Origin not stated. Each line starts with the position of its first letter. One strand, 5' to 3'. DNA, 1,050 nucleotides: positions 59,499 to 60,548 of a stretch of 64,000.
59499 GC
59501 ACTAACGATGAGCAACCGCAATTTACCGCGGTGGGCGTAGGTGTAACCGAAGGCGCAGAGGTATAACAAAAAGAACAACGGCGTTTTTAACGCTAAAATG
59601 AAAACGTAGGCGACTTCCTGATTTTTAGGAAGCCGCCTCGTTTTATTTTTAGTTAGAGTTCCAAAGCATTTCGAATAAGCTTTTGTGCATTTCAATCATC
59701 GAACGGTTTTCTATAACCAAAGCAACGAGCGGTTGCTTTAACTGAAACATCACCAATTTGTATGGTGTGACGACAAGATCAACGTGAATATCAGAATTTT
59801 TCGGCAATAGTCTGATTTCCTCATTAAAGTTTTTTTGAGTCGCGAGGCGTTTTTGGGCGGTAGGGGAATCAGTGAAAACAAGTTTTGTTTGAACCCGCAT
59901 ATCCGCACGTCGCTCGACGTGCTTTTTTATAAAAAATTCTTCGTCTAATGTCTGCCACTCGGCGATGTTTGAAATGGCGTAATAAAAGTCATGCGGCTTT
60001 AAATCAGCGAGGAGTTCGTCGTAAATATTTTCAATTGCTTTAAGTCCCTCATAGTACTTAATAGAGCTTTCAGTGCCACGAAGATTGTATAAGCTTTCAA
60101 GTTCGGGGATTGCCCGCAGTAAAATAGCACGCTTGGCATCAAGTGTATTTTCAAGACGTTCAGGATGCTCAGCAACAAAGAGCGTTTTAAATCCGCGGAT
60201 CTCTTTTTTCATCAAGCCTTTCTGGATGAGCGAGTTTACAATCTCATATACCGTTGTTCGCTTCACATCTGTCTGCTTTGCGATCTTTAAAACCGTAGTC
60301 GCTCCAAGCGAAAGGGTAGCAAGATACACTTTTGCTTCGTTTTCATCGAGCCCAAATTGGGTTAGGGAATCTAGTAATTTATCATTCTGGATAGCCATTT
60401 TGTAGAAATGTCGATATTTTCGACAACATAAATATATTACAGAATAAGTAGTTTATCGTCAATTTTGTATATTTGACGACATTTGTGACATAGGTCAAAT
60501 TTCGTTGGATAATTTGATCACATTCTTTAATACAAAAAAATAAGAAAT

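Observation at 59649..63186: Second TrmB-like / Cys-rich module with operator palindromes and two extra small genes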

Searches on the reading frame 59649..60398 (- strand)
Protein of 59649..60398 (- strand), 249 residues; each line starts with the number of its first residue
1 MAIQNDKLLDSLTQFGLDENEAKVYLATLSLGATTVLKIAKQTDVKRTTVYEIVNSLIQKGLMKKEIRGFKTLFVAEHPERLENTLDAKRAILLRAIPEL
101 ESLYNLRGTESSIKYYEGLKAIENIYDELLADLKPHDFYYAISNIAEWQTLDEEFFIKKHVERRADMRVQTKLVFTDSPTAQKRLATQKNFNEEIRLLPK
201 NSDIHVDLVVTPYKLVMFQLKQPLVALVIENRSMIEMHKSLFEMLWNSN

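Call 9: search_protein_families(library=pfam, proteins=[window:59649-60398:-], max_evalue=0.1)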
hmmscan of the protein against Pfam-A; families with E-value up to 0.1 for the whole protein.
window:59649-60398:- (249 aa): 13 families
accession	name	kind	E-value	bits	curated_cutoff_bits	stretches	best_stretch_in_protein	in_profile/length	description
PF01978.25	TrmB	-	2.2e-15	56.7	25.6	1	12-79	1-67/68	Sugar-specific transcriptional regulator TrmB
PF25213.1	HVO_A0261_N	-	0.0019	18.5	35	1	26-84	17-79/86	HVO_A0261 N-terminal domain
PF13730.12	HTH_36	-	0.0021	18.3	25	1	38-62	30-54/55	Helix-turn-helix domain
PF22194.2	F-93_WHD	-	0.0083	16.6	28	1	35-77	13-60/62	F-93, winged-helix domain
PF09339.16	HTH_IclR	-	0.0098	16.1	22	1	35-62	20-47/52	IclR helix-turn-helix domain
PF03965.22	Penicillinase_R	-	0.011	16.5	22.6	1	38-78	26-66/115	Penicillinase repressor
PF24270.1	HTH_Cmi2_C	-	0.013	16.2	27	1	25-69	80-124/125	Cmi2, C-terminal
PF01047.28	MarR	-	0.02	15.2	24.6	1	32-66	16-50/59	MarR family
PF16221.11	HTH_47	-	0.021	14.8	27.1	1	26-64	39-77/78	winged helix-turn-helix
PF21984.2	DnaD_N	-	0.023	15.3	27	1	9-66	6-68/101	DnaD N-terminal domain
PF02796.21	HTH_7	-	0.043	14.4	23.8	1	32-55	21-43/45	Helix-turn-helix domain of resolvase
PF13551.12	HTH_29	-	0.071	13.7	28.1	0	35-63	14-45/64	Winged helix-turn helix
PF08221.17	HTH_9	-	0.096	13.2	23.4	0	22-62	16-56/62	RNA polymerase III subunit RPC82 helix-turn-helix domain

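Call 14: search_protein_families(library=ncbifam, proteins=[window:59649-60398:-], max_evalue=0.1)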
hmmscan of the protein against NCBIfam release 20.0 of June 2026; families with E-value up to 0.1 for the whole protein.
window:59649-60398:- (249 aa): 10 families
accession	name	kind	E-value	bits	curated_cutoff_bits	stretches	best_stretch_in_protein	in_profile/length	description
NF047392.1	TransRegTrmBHalo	equivalog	1.1e-07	31.2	500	1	12-76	13-78/349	HTH-type sugar sensing transcriptional regulator TrmB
NF047390.1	TransRegTrmBL1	equivalog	1.2e-06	27.8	650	1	4-80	2-77/341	HTH-type sugar sensing transcriptional regulator TrmBL1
TIGR01884.1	cas_HTH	subfamily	8.8e-06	25.2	60.2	1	12-69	135-193/202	CRISPR-associated CARF protein Csa3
NF053606.1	Sta1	subfamily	3.2e-05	24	80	1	15-66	16-67/100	Sta1 family transcriptional regulator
NF040939.2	trans_reg_lrs14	equivalog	0.00041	20.4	90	1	15-66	17-69/103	Lrs14 family HTH-type transcriptional regulator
NF040851.1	tran_reg_TrmB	equivalog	0.00047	19.4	600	1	6-80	5-78/338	HTH-type sugar-sensing transcriptional regulator TrmB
NF041141.1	tran_reg_TrmBL2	equivalog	0.0093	15.5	530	1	7-64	5-63/264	HTH-type transcriptional regulator TrmBL2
NF008240.0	PRK11014.1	equivalog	0.063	13.3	182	0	9-69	3-60/141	nitric oxide-sensing transcriptional repressor NsrR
TIGR02325.1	C_P_lyase_phnF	equivalog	0.08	12.5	156.8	0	37-86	36-81/238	phosphonate metabolism transcriptional regulator PhnF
NF053756.1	MreA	equivalog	0.083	12.7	100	0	6-65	4-63/110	MreA family transcriptional regulator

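Call 53: search_solved_structures(query=window:59649-60398:-, max_evalue=0.01)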
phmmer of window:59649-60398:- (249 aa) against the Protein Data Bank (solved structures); distinct sequences matched with E-value up to 0.01: 1.
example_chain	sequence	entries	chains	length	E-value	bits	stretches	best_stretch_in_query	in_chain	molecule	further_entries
1sfx_A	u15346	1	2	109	0.0095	18.7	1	7-103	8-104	Conserved hypothetical protein AF2008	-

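Call 66: find_homologous_proteins(query=window:59649-60398:-, max_evalue=0.00001)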
Query window:59649-60398:- (249 aa): 184 proteins with E <= 0.00001 among 658 candidates; the best 120 are listed.
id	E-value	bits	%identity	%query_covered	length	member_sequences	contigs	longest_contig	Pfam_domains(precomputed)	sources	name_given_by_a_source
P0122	6.5e-156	534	100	100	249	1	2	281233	PF01978.26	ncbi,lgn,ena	-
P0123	9.0e-149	511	95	99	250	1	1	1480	PF01978.26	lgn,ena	-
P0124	6.2e-136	469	86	100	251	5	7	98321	PF01978.26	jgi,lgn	jgi:sugar-specific transcriptional regulator TrmB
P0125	3.6e-135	467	84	100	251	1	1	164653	PF01978.26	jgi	jgi:sugar-specific transcriptional regulator TrmB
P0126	1.4e-131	455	82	100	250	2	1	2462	PF01978.26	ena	-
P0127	2.3e-130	451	83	99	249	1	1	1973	PF01978.26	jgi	-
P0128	1.1e-128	445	82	98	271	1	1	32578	PF01978.26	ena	-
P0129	1.7e-128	445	82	99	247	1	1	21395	PF01978.26,PF25213.2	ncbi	-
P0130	6.7e-125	433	78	99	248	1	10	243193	PF01978.26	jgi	jgi:sugar-specific transcriptional regulator TrmB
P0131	1.6e-124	432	77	99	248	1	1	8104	PF01978.26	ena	-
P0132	8.6e-124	429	77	99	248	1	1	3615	PF01978.26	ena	-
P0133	3.5e-119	414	72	99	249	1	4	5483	PF01978.26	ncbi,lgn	-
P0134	2.1e-118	412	73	99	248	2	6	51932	PF01978.26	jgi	jgi:sugar-specific transcriptional regulator TrmB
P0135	3.3e-116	405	71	99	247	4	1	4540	PF01978.26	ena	-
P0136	7.0e-115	400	72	98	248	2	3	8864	PF01978.26,PF25213.2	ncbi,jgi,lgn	-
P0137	2.8e-114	398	72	99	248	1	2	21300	PF01978.26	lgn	-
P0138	1.8e-113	396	71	99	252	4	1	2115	PF01978.26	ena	-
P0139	2.6e-112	392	71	98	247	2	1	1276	PF01978.26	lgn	-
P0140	4.9e-112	391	70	99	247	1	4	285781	PF01978.26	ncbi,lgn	-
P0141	2.8e-111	388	67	99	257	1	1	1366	PF01978.26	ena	-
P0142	6.2e-111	387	70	98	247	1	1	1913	PF01978.26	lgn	-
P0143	7.9e-111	387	70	99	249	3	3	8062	PF01978.26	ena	-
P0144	9.5e-110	383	68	98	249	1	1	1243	PF01978.26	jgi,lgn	jgi:sugar-specific transcriptional regulator TrmB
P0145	3.3e-109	382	68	99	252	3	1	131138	PF01978.26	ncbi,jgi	ncbi:MAG: helix-turn-helix domain-containing protein [Candidatus Paceibacterota bacterium]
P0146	3.9e-109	381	67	99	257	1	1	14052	PF01978.26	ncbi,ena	-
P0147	5.2e-109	381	68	98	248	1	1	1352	PF01978.26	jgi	jgi:sugar-specific transcriptional regulator TrmB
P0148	6.8e-109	381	68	99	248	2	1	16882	PF01978.26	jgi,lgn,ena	-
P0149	1.3e-108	380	68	98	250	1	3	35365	PF01047.29,PF01978.26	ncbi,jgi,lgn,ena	ncbi:MAG: helix-turn-helix domain-containing protein [bacterium]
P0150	2.5e-108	379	68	98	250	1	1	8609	PF01047.29,PF01978.26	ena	-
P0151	2.6e-108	379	69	98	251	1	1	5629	PF01978.26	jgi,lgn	-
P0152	2.9e-108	379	68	99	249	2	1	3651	PF01978.26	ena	-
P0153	9.9e-108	377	67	100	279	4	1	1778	PF01978.26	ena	-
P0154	1.8e-107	376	67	99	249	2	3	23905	PF01978.26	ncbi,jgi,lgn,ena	ncbi:MAG: helix-turn-helix domain-containing protein [bacterium]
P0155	4.7e-107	375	67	99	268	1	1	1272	PF01978.26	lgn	-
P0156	6.8e-107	374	65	99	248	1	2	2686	PF01978.26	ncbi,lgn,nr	ncbi:MAG: hypothetical protein KBC17_04120 [Candidatus Pacebacteria bacterium]|nr:hypothetical prote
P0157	1.2e-106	373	65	99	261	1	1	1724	PF01978.26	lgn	-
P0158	1.6e-106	373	66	99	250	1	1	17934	PF13730.13,PF01978.26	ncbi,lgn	-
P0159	6.4e-106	371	66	98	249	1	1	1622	PF01978.26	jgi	jgi:sugar-specific transcriptional regulator TrmB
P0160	6.9e-106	371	67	98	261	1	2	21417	PF01047.29,PF01978.26,PF03965.23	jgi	-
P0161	2.3e-105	369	67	99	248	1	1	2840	PF01978.26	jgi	-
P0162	2.7e-105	369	64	99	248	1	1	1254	PF01978.26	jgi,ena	-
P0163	2.9e-105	369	66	99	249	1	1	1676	PF01978.26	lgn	-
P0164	3.8e-105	368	65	99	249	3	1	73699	PF01978.26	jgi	jgi:sugar-specific transcriptional regulator TrmB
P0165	5.0e-105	368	67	99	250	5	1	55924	PF01978.26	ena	-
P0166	9.1e-105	367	65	100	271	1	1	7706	PF01978.26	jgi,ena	-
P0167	1.1e-104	367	67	98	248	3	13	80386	PF01978.26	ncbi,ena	-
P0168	2.4e-104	366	66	98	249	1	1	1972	PF01978.26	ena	-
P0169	4.5e-104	365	64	99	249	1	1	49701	PF01978.26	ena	-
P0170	4.9e-104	365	64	99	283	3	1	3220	PF01978.26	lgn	-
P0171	5.1e-104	365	64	99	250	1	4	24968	PF01978.26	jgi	jgi:sugar-specific transcriptional regulator TrmB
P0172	4.0e-103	362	65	98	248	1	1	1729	PF01978.26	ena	-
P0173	7.8e-103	361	65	100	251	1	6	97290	PF01978.26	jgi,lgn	-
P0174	9.6e-103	361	63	98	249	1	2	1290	PF01978.26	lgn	-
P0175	3.6e-102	359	62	99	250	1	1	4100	PF01978.26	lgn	-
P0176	5.9e-102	358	62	99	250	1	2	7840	PF01978.26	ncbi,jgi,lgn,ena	ncbi:MAG: helix-turn-helix domain-containing protein [bacterium]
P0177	1.3e-101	357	63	98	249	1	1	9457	PF01978.26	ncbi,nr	ncbi:hypothetical protein IT400_00680 [Candidatus Nomurabacteria bacterium]|nr:hypothetical protein 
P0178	2.0e-101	356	62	99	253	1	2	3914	PF01978.26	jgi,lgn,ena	-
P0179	2.9e-101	356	64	98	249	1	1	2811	PF01978.26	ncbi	-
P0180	3.5e-101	355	63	100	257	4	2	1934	PF01978.26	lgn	-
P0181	1.3e-100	354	62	99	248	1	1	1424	PF01978.26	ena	-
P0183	2.2e-100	353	65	96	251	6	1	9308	PF01978.26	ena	-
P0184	6.3e-100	351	62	99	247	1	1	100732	PF01978.26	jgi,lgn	jgi:sugar-specific transcriptional regulator TrmB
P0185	7.5e-100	351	61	99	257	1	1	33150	PF01978.26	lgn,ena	-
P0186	1.5e-99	350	62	98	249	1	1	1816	PF01978.26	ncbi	-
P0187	2.0e-99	350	62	99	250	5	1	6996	PF01047.29,PF01978.26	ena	-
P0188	3.8e-99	349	62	98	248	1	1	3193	PF01978.26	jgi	jgi:predicted transcriptional regulator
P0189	4.5e-99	349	64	98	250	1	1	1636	PF01978.26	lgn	-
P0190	5.6e-99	348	61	99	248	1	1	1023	PF01978.26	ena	-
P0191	7.0e-99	348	59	99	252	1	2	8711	PF01978.26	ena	-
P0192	2.8e-98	346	61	99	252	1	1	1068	PF01978.26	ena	-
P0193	3.9e-98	345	59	99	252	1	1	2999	PF01978.26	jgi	jgi:sugar-specific transcriptional regulator TrmB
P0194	1.0e-97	344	61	99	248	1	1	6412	PF01978.26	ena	-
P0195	1.6e-96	340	59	98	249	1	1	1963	PF01978.26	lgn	-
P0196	1.7e-96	340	59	99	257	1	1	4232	PF01978.26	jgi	jgi:sugar-specific transcriptional regulator TrmB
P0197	1.7e-96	340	59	98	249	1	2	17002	PF01978.26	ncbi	-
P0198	1.9e-96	340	62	98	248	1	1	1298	PF01978.26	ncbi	-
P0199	2.3e-96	340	59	99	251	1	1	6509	PF01978.26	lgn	-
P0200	3.3e-96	339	60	99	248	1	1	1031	PF01978.26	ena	-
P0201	5.3e-96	339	59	98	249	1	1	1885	PF01978.26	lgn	-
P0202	8.2e-96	338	59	98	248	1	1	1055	PF01047.29,PF01978.26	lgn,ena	-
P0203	1.7e-95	337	62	98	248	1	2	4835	PF01978.26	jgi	jgi:sugar-specific transcriptional regulator TrmB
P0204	1.2e-94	334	60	98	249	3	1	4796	PF01978.26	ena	-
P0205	1.9e-94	333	62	98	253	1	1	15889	PF01978.26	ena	-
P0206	1.9e-94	333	60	98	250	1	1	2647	PF01978.26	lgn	-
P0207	5.1e-94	332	60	98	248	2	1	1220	PF01978.26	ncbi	-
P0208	6.5e-94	332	62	95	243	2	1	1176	PF01978.26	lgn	-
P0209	1.2e-93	331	60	98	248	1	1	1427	PF01978.26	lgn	-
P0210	5.5e-93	329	60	95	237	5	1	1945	PF01978.26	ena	-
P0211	7.3e-92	325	60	99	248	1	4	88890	PF01978.26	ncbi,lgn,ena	-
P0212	1.3e-91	324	74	80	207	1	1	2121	PF01978.26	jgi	jgi:sugar-specific transcriptional regulator TrmB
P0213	2.9e-91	323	61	97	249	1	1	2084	PF01978.26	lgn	-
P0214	3.0e-91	323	60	98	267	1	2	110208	PF01978.26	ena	-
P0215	1.3e-90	321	56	98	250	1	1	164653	PF01978.26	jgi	jgi:sugar-specific transcriptional regulator TrmB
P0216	3.6e-90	319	61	97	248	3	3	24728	PF01978.26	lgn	-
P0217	3.7e-90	319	59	98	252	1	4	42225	PF01978.26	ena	-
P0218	5.1e-90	319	59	98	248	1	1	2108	PF01047.29,PF01978.26,PF25213.2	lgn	-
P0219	2.3e-89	317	56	99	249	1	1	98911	PF01978.26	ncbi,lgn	ncbi:MAG: helix-turn-helix domain-containing protein [Patescibacteria group bacterium]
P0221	1.2e-87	311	58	98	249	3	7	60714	PF01978.26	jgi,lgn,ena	-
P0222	6.1e-86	306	60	87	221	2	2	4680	PF01978.26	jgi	jgi:sugar-specific transcriptional regulator TrmB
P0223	1.0e-73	266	49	99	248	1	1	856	PF01978.26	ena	-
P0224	4.1e-73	264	50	95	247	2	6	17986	PF01978.26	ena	-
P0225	3.5e-72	261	50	99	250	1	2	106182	PF01978.26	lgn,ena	-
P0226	1.1e-71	259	49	98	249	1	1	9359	PF01978.26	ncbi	-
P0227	9.8e-71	256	48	99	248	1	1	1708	PF01978.26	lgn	-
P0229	1.4e-70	255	48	98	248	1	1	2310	PF01978.26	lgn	-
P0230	3.1e-70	254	48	99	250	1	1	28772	PF01978.26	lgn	-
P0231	2.1e-69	252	49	93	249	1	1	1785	PF01978.26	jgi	jgi:HTH-type transcriptional regulator, sugar sensing transcriptional regulator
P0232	1.0e-68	249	48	95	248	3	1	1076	PF01978.26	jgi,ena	-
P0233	2.9e-68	248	46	99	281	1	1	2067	PF01978.26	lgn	-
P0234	3.4e-68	248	45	98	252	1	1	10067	PF01978.26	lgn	-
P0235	7.5e-68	246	49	99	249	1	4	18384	PF01978.26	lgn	-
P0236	1.8e-67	245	45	99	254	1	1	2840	PF01978.26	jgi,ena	-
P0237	2.8e-67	245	46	99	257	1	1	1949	PF01978.26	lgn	-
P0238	3.3e-67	244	46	99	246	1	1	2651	PF01978.26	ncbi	-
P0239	3.8e-67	244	45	99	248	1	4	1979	PF01978.26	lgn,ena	-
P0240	3.9e-67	244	47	99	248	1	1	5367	PF01978.26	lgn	-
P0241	8.7e-67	243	48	99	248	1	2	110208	PF01978.26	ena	-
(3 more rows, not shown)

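Call 73: predict_structure(alignment_id=A6)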
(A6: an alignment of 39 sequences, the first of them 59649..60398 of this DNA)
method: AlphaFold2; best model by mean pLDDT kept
length: 249 residues; sequences in the alignment: 39
mean_pLDDT: 88.1   pTM: 0.56
mean pLDDT of the five models: 88.1, 87.0, 85.8, 85.4, 83.1
residues with pLDDT >= 90: 163; 70-90: 69; 50-70: 9; < 50: 8
segments of 3 or more residues with pLDDT < 50: 104-109
pLDDT, mean of each block of 10 residues (from residue 1): 71 88 93 93 92 92 89 90 76 72 51 89 95 96 90 91 94 94 93 93 88 95 92 92 93
secondary structure, 60 per line:
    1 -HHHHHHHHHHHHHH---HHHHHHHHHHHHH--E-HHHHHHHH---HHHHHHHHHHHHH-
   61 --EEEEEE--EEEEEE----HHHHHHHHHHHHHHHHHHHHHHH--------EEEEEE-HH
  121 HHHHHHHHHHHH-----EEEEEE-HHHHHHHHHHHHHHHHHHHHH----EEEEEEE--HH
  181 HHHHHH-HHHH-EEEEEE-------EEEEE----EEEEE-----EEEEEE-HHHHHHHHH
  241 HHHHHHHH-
elements in order: H2-15 H19-31 H36-43 H47-59 E63-68 E71-76 H81-103 E112-117 H119-132 E138-143 H145-165 E170-176 H179-186 H188-191 E193-198 E206-210 E215-219 E225-230 H232-248
